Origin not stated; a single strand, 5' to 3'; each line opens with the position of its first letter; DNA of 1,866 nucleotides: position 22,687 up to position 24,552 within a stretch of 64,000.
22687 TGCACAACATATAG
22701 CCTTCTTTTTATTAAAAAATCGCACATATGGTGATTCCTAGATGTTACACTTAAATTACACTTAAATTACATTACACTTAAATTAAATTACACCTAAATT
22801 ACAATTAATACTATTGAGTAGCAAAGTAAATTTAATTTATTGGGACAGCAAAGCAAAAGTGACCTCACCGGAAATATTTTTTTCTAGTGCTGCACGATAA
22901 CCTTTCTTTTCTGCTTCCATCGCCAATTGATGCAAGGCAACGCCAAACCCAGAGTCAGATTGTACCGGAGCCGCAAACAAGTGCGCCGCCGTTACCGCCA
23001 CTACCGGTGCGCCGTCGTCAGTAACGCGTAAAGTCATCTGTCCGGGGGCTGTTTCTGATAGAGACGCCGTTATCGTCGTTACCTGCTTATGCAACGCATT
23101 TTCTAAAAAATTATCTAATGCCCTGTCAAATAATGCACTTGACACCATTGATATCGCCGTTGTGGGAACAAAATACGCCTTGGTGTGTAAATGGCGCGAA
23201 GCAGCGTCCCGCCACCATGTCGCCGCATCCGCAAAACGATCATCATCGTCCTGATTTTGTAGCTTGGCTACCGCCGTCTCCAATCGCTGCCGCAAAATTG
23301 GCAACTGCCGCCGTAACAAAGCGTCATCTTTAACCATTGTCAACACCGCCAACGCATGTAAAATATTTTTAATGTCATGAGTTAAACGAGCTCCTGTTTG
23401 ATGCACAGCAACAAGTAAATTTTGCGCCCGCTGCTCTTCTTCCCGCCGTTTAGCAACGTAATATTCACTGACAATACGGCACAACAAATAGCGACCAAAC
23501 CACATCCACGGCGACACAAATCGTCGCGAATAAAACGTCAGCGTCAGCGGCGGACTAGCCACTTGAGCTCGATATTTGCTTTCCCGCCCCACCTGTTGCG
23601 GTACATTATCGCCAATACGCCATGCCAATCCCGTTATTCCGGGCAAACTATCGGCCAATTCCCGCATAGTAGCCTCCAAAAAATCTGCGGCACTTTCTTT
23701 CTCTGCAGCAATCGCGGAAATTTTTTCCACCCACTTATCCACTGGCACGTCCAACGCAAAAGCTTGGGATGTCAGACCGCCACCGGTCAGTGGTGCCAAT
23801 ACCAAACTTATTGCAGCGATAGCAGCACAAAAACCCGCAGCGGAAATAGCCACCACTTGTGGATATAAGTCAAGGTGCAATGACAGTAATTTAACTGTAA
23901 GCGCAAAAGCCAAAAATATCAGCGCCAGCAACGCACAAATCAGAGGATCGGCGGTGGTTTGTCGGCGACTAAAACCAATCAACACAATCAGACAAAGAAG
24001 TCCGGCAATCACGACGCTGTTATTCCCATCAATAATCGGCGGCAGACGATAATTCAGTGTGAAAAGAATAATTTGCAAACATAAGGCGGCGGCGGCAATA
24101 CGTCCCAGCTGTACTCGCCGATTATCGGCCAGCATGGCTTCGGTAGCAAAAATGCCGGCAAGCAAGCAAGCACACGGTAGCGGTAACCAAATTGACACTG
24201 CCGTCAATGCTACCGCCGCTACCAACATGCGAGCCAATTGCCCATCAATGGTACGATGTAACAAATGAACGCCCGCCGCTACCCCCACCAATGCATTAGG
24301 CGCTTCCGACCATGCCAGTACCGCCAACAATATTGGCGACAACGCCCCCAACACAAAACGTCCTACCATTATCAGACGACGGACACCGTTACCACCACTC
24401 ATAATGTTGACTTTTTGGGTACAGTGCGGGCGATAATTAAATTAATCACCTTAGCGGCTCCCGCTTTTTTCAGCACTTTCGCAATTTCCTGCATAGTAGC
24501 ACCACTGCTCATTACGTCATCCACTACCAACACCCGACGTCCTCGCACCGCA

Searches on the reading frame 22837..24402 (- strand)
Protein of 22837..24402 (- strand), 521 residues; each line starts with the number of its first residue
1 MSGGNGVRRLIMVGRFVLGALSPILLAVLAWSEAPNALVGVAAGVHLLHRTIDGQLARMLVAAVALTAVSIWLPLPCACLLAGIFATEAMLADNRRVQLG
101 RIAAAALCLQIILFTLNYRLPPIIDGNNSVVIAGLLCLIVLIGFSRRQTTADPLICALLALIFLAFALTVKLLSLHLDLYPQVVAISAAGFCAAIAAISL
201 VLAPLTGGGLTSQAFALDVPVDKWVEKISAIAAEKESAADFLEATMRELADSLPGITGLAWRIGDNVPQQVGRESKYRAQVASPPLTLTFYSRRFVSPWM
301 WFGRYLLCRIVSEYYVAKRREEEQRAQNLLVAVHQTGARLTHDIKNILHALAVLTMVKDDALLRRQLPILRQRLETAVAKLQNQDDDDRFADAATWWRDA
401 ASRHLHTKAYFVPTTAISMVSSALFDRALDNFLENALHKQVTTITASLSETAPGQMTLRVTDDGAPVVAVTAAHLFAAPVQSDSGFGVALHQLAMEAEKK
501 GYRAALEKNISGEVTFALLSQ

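Call 47: search_protein_families(library=pfam, proteins=[window:22837-24402:-])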
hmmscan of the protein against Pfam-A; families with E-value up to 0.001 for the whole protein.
window:22837-24402:- (521 aa): 1 family
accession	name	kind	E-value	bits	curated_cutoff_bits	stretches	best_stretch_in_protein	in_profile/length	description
PF02518.31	HATPase_c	-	0.0003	21.6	26.4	1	425-491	6-80/111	Histidine kinase-, DNA gyrase B-, and HSP90-like ATPase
